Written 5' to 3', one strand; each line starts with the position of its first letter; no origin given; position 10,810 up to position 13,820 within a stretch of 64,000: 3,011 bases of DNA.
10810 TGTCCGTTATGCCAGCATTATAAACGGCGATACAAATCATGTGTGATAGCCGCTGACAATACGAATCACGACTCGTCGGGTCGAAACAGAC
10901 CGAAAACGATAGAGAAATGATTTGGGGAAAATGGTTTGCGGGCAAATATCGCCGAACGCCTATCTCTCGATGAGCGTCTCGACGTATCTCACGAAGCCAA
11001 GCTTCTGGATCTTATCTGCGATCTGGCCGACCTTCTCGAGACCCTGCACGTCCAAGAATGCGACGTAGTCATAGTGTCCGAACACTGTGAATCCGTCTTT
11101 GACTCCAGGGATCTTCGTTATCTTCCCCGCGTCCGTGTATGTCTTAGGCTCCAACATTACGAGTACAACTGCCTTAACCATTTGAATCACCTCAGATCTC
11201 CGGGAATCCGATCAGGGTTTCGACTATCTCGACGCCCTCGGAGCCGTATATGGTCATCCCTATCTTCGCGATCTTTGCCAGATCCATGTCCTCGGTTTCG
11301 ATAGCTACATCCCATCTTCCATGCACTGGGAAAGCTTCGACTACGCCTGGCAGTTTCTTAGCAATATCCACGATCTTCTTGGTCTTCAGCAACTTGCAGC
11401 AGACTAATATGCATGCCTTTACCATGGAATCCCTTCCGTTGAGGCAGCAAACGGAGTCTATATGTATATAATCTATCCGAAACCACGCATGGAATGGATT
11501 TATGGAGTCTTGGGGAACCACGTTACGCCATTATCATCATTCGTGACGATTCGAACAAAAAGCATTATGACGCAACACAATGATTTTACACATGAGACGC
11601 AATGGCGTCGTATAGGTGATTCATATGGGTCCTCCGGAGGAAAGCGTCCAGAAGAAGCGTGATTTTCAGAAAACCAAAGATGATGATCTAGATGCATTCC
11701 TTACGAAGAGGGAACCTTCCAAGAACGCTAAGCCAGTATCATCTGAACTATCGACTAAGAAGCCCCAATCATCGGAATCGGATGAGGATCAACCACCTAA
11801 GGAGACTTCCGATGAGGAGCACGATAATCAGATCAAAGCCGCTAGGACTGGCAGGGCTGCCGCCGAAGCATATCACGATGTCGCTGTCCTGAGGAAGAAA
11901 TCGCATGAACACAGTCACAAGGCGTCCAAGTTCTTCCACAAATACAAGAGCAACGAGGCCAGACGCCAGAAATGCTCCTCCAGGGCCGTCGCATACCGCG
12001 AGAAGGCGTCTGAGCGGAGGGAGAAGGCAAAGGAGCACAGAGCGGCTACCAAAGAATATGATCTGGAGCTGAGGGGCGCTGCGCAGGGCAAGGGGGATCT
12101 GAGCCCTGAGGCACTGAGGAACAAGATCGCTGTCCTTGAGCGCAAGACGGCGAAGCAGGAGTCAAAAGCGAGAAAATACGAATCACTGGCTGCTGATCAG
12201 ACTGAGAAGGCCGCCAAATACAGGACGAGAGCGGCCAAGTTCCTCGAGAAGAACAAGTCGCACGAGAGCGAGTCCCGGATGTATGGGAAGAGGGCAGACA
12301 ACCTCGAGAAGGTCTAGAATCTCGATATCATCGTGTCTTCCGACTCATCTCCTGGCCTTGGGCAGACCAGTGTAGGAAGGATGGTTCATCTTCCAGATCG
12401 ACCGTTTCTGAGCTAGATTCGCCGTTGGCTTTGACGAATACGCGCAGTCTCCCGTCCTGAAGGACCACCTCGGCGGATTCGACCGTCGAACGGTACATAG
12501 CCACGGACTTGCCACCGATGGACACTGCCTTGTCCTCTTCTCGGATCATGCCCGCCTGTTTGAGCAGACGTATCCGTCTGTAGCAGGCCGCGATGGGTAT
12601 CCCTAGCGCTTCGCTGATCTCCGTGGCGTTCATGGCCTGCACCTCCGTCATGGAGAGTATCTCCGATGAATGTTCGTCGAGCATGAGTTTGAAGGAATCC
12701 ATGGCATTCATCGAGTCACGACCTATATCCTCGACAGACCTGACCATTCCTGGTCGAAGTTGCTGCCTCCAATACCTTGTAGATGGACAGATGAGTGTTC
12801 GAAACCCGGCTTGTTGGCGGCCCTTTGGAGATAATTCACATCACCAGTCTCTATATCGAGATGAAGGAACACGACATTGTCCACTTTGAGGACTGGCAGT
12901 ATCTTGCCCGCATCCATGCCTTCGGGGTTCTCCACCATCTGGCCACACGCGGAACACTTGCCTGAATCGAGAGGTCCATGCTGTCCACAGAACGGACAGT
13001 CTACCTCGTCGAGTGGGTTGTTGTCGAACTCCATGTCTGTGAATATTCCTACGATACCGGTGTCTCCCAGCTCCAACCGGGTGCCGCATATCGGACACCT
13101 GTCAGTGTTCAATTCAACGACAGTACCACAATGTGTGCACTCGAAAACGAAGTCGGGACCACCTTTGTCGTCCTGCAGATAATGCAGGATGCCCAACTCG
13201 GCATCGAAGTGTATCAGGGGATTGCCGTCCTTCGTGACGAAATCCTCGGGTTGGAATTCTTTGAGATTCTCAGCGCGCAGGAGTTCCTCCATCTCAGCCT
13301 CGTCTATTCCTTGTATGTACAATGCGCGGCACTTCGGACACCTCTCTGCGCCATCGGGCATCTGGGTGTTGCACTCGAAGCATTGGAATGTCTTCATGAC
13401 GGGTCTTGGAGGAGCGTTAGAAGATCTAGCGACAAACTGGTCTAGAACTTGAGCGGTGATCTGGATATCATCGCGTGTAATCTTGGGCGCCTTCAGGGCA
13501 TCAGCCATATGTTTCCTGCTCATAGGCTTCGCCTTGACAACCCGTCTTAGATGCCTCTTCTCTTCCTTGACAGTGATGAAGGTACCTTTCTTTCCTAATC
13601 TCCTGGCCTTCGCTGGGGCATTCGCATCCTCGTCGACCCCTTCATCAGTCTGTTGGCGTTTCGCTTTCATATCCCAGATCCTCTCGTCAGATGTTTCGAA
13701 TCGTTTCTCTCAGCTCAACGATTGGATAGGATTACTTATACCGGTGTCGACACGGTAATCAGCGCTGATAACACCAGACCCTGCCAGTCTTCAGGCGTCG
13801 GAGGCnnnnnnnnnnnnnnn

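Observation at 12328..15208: Four-gene operon: stand-alone DUF835-like protein, KaiC-like ATPase, four-zinc-ribbon protein and a wHTH regulator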

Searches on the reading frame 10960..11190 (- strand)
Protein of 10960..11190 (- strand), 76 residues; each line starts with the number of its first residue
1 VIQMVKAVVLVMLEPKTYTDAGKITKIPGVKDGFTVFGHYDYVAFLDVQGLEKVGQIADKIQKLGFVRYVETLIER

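Call 40: search_protein_families(library=pfam, proteins=[window:10960-11190:-], max_evalue=0.01)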
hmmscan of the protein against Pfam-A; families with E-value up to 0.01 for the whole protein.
window:10960-11190:- (76 aa): 2 families
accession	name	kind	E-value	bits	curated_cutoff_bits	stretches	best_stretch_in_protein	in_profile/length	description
PF01037.27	AsnC_trans_reg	-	9.9e-06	25.8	25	1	10-74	2-69/73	Lrp/AsnC ligand binding domain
PF08734.17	GYD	-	0.0062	17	31.4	1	30-73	37-79/91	GYD domain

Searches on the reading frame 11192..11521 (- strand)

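Call 40: search_protein_families(library=pfam, proteins=[window:11192-11521:-], max_evalue=0.01)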
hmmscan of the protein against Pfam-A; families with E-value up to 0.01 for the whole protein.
window:11192-11521:- (109 aa): 1 family
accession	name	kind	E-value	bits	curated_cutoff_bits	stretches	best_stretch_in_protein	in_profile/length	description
PF01037.27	AsnC_trans_reg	-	0.00078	19.7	25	1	46-104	9-69/73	Lrp/AsnC ligand binding domain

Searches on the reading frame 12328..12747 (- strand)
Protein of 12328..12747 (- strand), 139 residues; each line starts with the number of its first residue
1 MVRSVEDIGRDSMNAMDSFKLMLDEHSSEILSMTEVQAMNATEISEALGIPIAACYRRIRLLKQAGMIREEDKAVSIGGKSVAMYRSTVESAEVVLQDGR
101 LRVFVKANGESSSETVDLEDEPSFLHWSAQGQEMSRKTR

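Call 6: search_protein_families(library=pfam, proteins=[window:12328-12747:-], max_evalue=0.1)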
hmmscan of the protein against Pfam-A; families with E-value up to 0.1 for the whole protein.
window:12328-12747:- (139 aa): 7 families
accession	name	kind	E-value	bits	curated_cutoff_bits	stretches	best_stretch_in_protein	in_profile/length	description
PF12840.13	HTH_20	-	3.2e-08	33.8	27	1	22-70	1-50/51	Helix-turn-helix domain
PF13412.12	HTH_24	-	1.5e-05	24.9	21.9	1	40-69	19-48/48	Winged helix-turn-helix DNA-binding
PF01978.25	TrmB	-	2.7e-05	24.4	25.6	1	37-73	21-57/68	Sugar-specific transcriptional regulator TrmB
PF09339.16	HTH_IclR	-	0.00066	19.8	22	1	35-71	15-51/52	IclR helix-turn-helix domain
PF08281.18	Sigma70_r4_2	-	0.00086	19.3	25.7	1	22-61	10-49/54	Sigma-70, region 4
PF13404.12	HTH_AsnC-type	-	0.018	15.3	27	1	41-62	20-41/42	AsnC-type helix-turn-helix domain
PF01022.26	HTH_5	-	0.098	13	22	0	29-69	6-46/47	Bacterial regulatory protein, arsR family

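Call 7: search_protein_families(library=ncbifam, proteins=[window:12328-12747:-], max_evalue=0.1)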
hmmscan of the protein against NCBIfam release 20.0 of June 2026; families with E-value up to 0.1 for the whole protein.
window:12328-12747:- (139 aa): 9 families
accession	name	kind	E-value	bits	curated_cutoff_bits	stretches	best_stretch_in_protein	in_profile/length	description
NF033789.1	repress_SdpR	subfamily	3.2e-05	23.8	100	1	19-74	2-57/79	autorepressor SdpR family transcription factor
NF033788.1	HTH_metalloreg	subfamily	0.00013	21.7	55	1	16-75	2-62/77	metalloregulator ArsR/SmtB family transcription factor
NF053814.1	teico_TcaR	equivalog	0.0011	19.1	170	1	26-72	39-86/151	MarR family transcriptional regulator TcaR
NF045644.1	TransRegBhcR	equivalog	0.0012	18.2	350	1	33-125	35-130/267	HTH-type transcriptional regulator BhcR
NF040820.1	trans_reg_LrpA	equivalog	0.0017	18.3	250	1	22-72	1-52/141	HTH-type transcriptional regulator LrpA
NF053606.1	Sta1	subfamily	0.004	17.2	80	1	24-90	19-87/100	Sta1 family transcriptional regulator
NF058625.1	sigma_PG0214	equivalog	0.023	14.4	130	1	10-53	101-144/170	GFO_1088 family ECF-type sigma factor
NF040947.1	trans_reg_LysM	equivalog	0.085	12.6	180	0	24-72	2-51/136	HTH-type transcriptional regulator LysM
TIGR02959.1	SigZ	equivalog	0.091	12.6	168.65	0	13-60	91-138/170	RNA polymerase sigma factor SigZ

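Call 89: search_protein_families(library=padloc, proteins=[window:12328-12747:-], max_evalue=0.01)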
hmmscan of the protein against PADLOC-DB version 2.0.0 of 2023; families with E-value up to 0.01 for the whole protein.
window:12328-12747:- (139 aa): 10 families
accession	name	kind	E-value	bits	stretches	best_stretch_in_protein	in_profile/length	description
PDLC01858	CARF3--CARF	-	3.2e-09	35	1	20-74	139-193/204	-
PDLC01848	CARF3--CARF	-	5.3e-06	24.2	1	18-79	130-190/197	-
PDLC01438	Csa3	-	2.7e-05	22.4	1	18-96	141-210/305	"CAS-I,CAS-II,CAS-III,CAS-IV,CAS-V,CAS-VI; associated_signaling"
PDLC01849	CARF3--CARF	-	0.00018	19.3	1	19-80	132-193/197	-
PDLC01875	CARF3--CARF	-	0.00038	18.3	1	20-73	141-195/219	-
PDLC01863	CARF3--CARF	-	0.00095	17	1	15-71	109-165/182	-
PDLC01044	Csa3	-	0.001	17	1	20-77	131-186/194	Type I-A associated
PDLC04133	mad1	-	0.0011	17.3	1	36-61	3-28/60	mads_1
PDLC01857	CARF3--CARF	-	0.0021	15.7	1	23-73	129-178/201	-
PDLC01866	CARF3--CARF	-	0.0085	14.1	1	22-70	136-185/207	-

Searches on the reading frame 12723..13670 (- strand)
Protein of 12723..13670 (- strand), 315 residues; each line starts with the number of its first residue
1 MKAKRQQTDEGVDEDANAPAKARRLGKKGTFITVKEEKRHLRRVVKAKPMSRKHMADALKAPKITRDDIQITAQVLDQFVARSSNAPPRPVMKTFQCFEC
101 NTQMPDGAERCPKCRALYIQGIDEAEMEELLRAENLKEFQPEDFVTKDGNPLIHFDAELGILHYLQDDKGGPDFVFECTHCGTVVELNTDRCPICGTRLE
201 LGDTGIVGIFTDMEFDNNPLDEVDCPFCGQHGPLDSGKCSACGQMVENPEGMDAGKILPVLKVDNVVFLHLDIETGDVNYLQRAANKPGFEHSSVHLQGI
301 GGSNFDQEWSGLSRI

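Call 6: search_protein_families(library=pfam, proteins=[window:12723-13670:-], max_evalue=0.1)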
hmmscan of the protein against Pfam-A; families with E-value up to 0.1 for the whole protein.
window:12723-13670:- (315 aa): 13 families
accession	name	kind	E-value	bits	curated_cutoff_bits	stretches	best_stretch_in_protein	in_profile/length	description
PF12773.13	DZR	-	1.9e-08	34.8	27.3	3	178-243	1-45/45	Double zinc ribbon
PF13240.11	Zn_Ribbon_1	-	4e-08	33.2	25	2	178-199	2-23/23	zinc-ribbon domain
PF17032.10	Zn_ribbon_15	-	1.7e-05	25.9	28.9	1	175-196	52-73/73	zinc-ribbon family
PF01155.25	HypA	-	1.9e-05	25.1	28.9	0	175-198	70-95/112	Hydrogenase/urease nickel incorporation, metallochaperone, hypA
PF18912.6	DZR_2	-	0.0004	20.6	27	0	224-246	9-31/56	Double zinc ribbon domain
PF03854.20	zf-P11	-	0.0016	18.5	25.6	0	178-196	24-42/50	P-11 zinc finger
PF23455.1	DUF7129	-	0.0025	18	30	1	175-199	11-37/45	Domain of unknown function (DUF7129)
PF21349.2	RUBY_RBDX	-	0.01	15.7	26.5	1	177-196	2-23/30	Rubrerythrin, rubredoxin-like domain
PF10005.14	Zn_ribbon_DZR_6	-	0.015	16.4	23.4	0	175-199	1-25/93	zinc-ribbon domain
PF06906.16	DUF1272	-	0.025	15.1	25.3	1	175-199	26-51/57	Protein of unknown function (DUF1272)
PF14569.12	zf-UDP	-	0.044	14.3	27.1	1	63-120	12-62/78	Zinc-binding RING-finger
PF24463.1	DUF7577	-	0.046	13.8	28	1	178-200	5-27/27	Domain of unknown function (DUF7577)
PF06397.17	Desulfoferrod_N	-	0.093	12.8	23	0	175-186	6-17/36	Desulfoferrodoxin, N-terminal domain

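Call 7: search_protein_families(library=ncbifam, proteins=[window:12723-13670:-], max_evalue=0.1)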
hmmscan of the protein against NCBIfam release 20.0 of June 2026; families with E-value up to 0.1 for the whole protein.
window:12723-13670:- (315 aa): 6 families
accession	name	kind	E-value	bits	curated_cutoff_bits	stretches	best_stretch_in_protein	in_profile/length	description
NF001606.0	PRK00398.1-3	equivalog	0.00045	20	72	1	176-199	3-29/44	DNA-directed RNA polymerase subunit P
NF051898.1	MBSP1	equivalog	0.00096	18.8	320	0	82-126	38-82/289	biosurfactant protein 1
NF049953.1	ribbon_DG_selen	exception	0.0018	18.2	130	0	57-114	111-167/172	zinc ribbon-containing (seleno)protein DG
NF033497.1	rubre_like_arch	subfamily_domain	0.018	14.8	32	1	176-199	1-26/34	rubrerythrin-like domain-containing protein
NF041664.1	RNAP_arch_Epp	equivalog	0.044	13.7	50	1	178-206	3-30/57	transcription elongation factor subunit Spt4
NF003331.0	PRK04338.1-7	equivalog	0.094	11.5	560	1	174-222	241-292/376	tRNA (guanine(26)-N(2))-dimethyltransferase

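Call 66: find_homologous_proteins(query=window:12723-13670:-, max_evalue=0.001)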
Query window:12723-13670:- (315 aa): 35 proteins with E <= 0.001 among 967 candidates.
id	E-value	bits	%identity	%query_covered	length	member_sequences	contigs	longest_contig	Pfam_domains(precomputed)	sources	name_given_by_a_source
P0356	1.8e-202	690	93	100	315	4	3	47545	PF13240.12,PF01155.26,PF12773.14,PF17032.11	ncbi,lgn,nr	ncbi:MAG: hypothetical protein IH630_07425 [Thermoplasmata archaeon]|nr:hypothetical protein [Thermo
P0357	5.8e-187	639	86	100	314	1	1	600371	PF12773.14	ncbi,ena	-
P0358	9.2e-119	414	61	92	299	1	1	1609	PF12773.14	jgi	-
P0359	1.9e-117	410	58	92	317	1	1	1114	PF10005.15,PF01155.26,PF12773.14,PF17032.11,PF13248.12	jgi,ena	-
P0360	1.4e-115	404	59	92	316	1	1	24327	PF13240.12,PF10005.15,PF01155.26,PF12773.14,PF17032.11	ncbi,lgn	-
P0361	1.8e-113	397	56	92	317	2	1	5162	PF18912.7,PF13240.12,PF10005.15,PF01155.26,PF12773.14,PF17032.11,PF23455.2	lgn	-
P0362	4.1e-110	386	56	92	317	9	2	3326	PF13240.12,PF10005.15,PF01155.26,PF12773.14,PF17032.11,PF13248.12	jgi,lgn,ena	jgi:rubrerythrin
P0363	8.8e-110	385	56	92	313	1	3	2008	PF18912.7,PF13240.12,PF10005.15,PF01155.26,PF12773.14,PF17032.11,PF23455.2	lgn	-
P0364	1.5e-107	378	54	92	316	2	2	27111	PF18912.7,PF13240.12,PF10005.15,PF01155.26,PF12773.14,PF17032.11,PF23455.2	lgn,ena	-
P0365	1.6e-103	364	50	90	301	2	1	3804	PF13240.12,PF12773.14,PF17032.11,PF23458.3,PF13248.12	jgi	-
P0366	5.6e-101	356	53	92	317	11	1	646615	PF13240.12,PF10005.15,PF12773.14,PF17032.11,PF23458.3,PF13248.12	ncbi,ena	-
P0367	3.9e-100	353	50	92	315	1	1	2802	PF13240.12,PF10005.15,PF01155.26,PF12773.14,PF17032.11,PF23455.2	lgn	-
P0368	5.2e-94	333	49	90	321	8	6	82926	PF13240.12,PF01155.26,PF12773.14,PF17032.11,PF23455.2,PF13248.12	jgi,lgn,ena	-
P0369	1.1e-93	332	49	94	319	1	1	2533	PF12773.14,PF13248.12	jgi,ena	-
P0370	2.4e-93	331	50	91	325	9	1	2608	PF13240.12,PF01155.26,PF12773.14,PF13248.12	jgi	-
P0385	2.1e-60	223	45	70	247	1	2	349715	PF18912.7,PF13240.12,PF10005.15,PF13920.13,PF01155.26,PF12773.14,PF17032.11,PF07191.18,PF23455.2,PF13248.12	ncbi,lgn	-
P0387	3.2e-60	222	41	87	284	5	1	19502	PF18912.7,PF12773.14,PF17032.11,PF13248.12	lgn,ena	-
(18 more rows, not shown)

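Call 67: find_encoding_contigs(protein=P0385, flank=6000, max_places=2)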
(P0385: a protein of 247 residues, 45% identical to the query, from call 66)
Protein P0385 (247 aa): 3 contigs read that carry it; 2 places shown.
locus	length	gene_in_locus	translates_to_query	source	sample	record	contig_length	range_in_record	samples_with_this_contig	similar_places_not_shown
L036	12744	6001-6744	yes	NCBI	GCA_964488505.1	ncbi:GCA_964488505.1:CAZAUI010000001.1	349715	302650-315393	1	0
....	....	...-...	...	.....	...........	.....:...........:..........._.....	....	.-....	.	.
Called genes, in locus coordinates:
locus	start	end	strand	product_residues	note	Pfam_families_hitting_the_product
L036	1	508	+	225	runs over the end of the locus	-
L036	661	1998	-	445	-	PF00206:Lyase_1, PF08328:ASL_C (faint), PF10397:ADSL_C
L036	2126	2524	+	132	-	PF12840:HTH_20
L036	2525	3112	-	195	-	PF04013:Methyltrn_RNA_2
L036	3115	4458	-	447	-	PF02881:SRP54_N, PF00448:SRP54, PF01656:CbiA (faint), PF02978:SRP_SPB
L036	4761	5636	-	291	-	PF23435:DUF7121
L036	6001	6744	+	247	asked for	PF01155:HypA (faint), PF07191:Zn_ribbon_6 (faint), PF13920:zf-C3HC4_3 (faint), PF17032:Zn_ribbon_15 (faint), PF13248:Zn_ribbon_3 (faint), PF23455:DUF7129 (faint), PF10005:Zn_ribbon_DZR_6 (faint), PF12773:DZR (weak), +2 more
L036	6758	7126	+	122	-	PF12840:HTH_20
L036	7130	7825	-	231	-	-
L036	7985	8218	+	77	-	-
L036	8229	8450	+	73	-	-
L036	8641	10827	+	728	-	PF03030:H_PPase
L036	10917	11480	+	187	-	PF03876:SHS2_Rpb7-N, PF00575:S1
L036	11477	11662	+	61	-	PF06093:Spt4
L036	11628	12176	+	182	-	PF04019:DUF359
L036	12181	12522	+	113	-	PF01282:Ribosomal_S24e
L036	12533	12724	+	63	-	PF01599:Ribosomal_S27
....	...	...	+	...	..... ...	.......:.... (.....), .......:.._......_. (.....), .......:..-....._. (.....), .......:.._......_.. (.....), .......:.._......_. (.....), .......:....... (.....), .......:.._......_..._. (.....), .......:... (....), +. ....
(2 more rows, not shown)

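Call 68: find_encoding_contigs(protein=P0387, flank=6000, max_places=2)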
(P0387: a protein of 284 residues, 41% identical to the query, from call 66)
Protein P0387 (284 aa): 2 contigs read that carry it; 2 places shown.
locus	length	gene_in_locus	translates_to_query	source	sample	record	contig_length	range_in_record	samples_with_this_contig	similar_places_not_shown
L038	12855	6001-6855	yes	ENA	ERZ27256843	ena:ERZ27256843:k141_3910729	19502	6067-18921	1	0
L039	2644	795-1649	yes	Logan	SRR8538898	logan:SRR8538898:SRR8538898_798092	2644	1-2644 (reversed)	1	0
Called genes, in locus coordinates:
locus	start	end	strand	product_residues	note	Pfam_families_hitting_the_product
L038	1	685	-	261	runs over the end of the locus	PF00575:S1, PF07541:EIF_2_alpha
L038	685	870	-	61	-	PF01667:Ribosomal_S27e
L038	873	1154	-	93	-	PF00935:Ribosomal_L44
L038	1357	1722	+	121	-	-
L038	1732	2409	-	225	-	PF06026:Rib_5-P_isom_A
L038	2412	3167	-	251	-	PF02633:Creatininase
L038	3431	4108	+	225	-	PF01902:Diphthami_syn_2_N, PF28410:Diphthami_syn_2_C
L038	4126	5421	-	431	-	PF04055:Radical_SAM, PF12544:LAM_C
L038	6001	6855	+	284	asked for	PF17032:Zn_ribbon_15 (faint), PF12773:DZR (faint), PF18912:DZR_2 (faint), PF13248:Zn_ribbon_3 (faint)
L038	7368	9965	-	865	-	PF06739:SBBP (faint)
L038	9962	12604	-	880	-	PF07705:CARDB (faint), PF18884:TSP3_bac (faint)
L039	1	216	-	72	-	?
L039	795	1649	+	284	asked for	PF17032:Zn_ribbon_15 (faint), PF12773:DZR (faint), PF18912:DZR_2 (faint), PF13248:Zn_ribbon_3 (faint)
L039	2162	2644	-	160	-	?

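Call 85: predict_structure(alignment_id=A3)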
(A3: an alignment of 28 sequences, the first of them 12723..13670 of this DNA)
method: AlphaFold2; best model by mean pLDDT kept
length: 315 residues; sequences in the alignment: 28
mean_pLDDT: 54.6   pTM: 0.24
mean pLDDT of the five models: 54.6, 53.3, 52.1, 50.9, 49.2
residues with pLDDT >= 90: 0; 70-90: 70; 50-70: 99; < 50: 146
segments of 3 or more residues with pLDDT < 50: 1-3, 5-37, 144-150, 157-164, 167-173, 202-218, 252-315
pLDDT, mean of each block of 10 residues (from residue 1): 42 38 40 47 53 54 73 68 56 80 83 78 77 62 48 46 47 56 58 61 45 45 73 74 66 37 37 40 45 39 39 30
secondary structure, 60 per line:
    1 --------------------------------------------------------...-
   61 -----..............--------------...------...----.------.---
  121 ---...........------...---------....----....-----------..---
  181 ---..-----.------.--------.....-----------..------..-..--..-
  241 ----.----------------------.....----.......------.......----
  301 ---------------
elements in order: H66-79 E94-96 E103-105 H124-134 E153-156 E161-164 H207-211 E268-272 E277-283 E290-296

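Call 89: search_protein_families(library=padloc, proteins=[window:12723-13670:-], max_evalue=0.01)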
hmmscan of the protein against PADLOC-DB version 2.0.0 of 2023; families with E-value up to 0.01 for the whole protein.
window:12723-13670:- (315 aa): 0 families
